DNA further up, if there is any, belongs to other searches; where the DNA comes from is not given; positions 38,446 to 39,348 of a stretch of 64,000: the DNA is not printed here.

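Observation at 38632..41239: NAD+ salvage/reconstitution cluster: NMNAT, Nudix hydrolase and nicotinamide phosphoribosyltransferase in overlapping genes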

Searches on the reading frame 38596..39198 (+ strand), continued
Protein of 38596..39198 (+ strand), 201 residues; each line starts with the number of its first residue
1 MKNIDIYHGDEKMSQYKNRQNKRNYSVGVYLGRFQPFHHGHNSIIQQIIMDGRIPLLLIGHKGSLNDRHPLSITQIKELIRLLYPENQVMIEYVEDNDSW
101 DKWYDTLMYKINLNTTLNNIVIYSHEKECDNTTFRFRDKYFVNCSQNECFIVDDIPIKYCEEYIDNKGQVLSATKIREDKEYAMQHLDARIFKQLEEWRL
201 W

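Call 68: fold_search(model_id=the predicted structure, library=pdb)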
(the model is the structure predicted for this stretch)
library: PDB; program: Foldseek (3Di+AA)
matches with E <= 10: 1536; with E <= 0.001: 108
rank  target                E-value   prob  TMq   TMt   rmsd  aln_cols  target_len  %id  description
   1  2qjo_C                4.0e-08  1.00  0.70  0.42   3.9       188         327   19  crystal structure of a bifunctional NMN adenylyltransferase/ADP ribose pyrophosphatase (NadM) complexed with ADPRP and (released 2008-03-11)
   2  2qjo_B                5.5e-08  1.00  0.70  0.40   3.0       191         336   20  crystal structure of a bifunctional NMN adenylyltransferase/ADP ribose pyrophosphatase (NadM) complexed with ADPRP and (released 2008-03-11)
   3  2r5w_B                6.7e-08  1.00  0.63  0.36   5.8       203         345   21  Crystal structure of a bifunctional NMN adenylyltransferase/ADP ribose pyrophosphatase from Francisella tularensis (released 2008-03-04)
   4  2qjt_B                1.0e-07  1.00  0.69  0.40   3.0       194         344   22  Crystal structure of a bifunctional NMN adenylyltransferase/ADP ribose pyrophosphatase complexed with AMP and MN ion f (released 2008-03-04)
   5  2qjo_A                2.1e-07  1.00  0.70  0.41   3.8       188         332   20  crystal structure of a bifunctional NMN adenylyltransferase/ADP ribose pyrophosphatase (NadM) complexed with ADPRP and (released 2008-03-11)
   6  2qjt_A                3.7e-07  1.00  0.65  0.38   3.2       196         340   20  Crystal structure of a bifunctional NMN adenylyltransferase/ADP ribose pyrophosphatase complexed with AMP and MN ion f (released 2008-03-04)
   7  1m8k_A                4.5e-07  1.00  0.64  0.71   4.0       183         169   17  Crystal Structure Of Methanobacterium Thermoautotrophicum Nicotinamide Mononucleotide Adenylyltransferase Mutant H19A  (released 2003-07-15)
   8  1ej2                  1.4e-06  1.00  0.67  0.75   3.2       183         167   17  Crystal structure of methanobacterium thermoautotrophicum nicotinamide mononucleotide adenylyltransferase with bound NAD (released 2001-03-14)
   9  1hyb                  1.6e-06  1.00  0.63  0.73   3.9       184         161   17  CRYSTAL STRUCTURE OF AN ACTIVE SITE MUTANT OF METHANOBACTERIUM THERMOAUTOTROPHICUM NICOTINAMIDE MONONUCLEOTIDE ADENYLYLT (released 2001-03-14)
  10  4yp7_C                1.7e-06  1.00  0.63  0.70   3.8       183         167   17  Crystal structure of Methanobacterium thermoautotrophicum NMNAT in complex with NADP (released 2015-10-14)
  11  1m8f                  2.5e-06  1.00  0.65  0.73   4.0       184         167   17  Crystal Structure Of Methanobacterium Thermoautotrophicum Nicotinamide Mononucleotide Adenylyltransferase Mutant R11A co (released 2003-07-15)
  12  4yp5_B                2.5e-06  1.00  0.63  0.69   3.8       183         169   18  Crystal structure of Methanobacterium thermoautotrophicum NMNAT in complex with NADP (released 2015-10-14)
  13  1m8j                  3.5e-06  1.00  0.65  0.73   3.4       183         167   18  Crystal Structure Of Methanobacterium Thermoautotrophicum Nicotinamide Mononucleotide Adenylyltransferase Mutant R136A c (released 2003-07-15)
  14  1lw7                  4.2e-06  1.00  0.55  0.33   4.3       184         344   17  NADR PROTEIN FROM HAEMOPHILUS INFLUENZAE (released 2002-08-07)
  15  4yp7_B                5.4e-06  1.00  0.63  0.70   3.8       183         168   17  Crystal structure of Methanobacterium thermoautotrophicum NMNAT in complex with NADP (released 2015-10-14)
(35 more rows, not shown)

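Call 74: find_encoding_contigs(protein=P0001, flank=3000, max_places=3)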
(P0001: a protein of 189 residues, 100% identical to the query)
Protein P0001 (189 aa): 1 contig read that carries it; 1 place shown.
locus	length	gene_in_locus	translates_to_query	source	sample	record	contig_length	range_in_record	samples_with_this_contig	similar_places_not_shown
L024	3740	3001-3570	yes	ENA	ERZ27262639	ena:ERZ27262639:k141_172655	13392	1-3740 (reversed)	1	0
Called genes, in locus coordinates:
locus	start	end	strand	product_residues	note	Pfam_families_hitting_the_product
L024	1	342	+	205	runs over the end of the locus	-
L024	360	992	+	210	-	-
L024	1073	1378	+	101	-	-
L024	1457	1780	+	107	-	-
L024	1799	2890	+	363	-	PF20720:nSTAND3 (weak), PF00004:AAA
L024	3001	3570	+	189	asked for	-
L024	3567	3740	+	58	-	?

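Call 75: find_encoding_contigs(protein=P0002, flank=5000, max_places=3)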
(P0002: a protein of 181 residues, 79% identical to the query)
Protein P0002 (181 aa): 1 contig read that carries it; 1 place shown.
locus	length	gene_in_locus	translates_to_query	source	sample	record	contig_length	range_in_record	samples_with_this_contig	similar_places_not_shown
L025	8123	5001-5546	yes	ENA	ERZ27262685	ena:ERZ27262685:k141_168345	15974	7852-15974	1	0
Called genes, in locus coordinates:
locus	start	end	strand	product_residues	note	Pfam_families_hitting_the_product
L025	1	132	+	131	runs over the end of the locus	-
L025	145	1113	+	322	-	PF01145:Band_7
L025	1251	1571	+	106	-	-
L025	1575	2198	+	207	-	-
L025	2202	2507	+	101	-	-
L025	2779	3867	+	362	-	PF20720:nSTAND3, PF00004:AAA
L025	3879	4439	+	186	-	-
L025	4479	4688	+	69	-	-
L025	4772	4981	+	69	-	-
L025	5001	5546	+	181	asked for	-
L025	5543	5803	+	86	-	-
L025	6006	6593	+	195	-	-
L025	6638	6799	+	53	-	-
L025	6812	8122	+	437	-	?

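Call 80: find_related_loci(query=A3, collection=viral_contigs, flank=6000)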
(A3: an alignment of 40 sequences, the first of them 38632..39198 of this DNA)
Query A3 (189 aa) in viral_contigs; peptide patterns used: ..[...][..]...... (x = any residue, [..] = any of these).
600 stretches matched a pattern (row limit reached: there are more); 146 encode a relative of the query (tblastn E <= 1e-3); the best 80 are kept; 80 distinct loci.
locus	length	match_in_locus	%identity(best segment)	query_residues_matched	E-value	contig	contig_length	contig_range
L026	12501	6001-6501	34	16-185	5e-23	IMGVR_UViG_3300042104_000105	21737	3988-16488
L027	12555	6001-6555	32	16-185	1e-22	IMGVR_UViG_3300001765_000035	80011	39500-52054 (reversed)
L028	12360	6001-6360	30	12-122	6e-11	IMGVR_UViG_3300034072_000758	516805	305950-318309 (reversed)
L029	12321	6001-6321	28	17-122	1e-10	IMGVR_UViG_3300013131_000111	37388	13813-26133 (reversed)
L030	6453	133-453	27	17-122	2e-10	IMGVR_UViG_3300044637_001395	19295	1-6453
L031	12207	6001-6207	30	17-84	1e-9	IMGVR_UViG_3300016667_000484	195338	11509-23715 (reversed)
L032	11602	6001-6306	27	3-96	1e-9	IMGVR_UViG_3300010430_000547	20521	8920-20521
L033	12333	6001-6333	24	11-119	1e-9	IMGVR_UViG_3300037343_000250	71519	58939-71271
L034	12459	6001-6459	28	13-134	2e-9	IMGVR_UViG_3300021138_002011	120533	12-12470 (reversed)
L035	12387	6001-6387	31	5-122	3e-9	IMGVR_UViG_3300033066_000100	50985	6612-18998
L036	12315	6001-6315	31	13-111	8e-9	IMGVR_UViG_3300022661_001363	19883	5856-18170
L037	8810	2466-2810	30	15-124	7e-9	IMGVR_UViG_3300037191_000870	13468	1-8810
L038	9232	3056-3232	36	15-72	3e-8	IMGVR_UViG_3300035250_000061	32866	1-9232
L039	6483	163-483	25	15-118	4e-8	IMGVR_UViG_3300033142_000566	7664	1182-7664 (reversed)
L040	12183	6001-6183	31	17-76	5e-8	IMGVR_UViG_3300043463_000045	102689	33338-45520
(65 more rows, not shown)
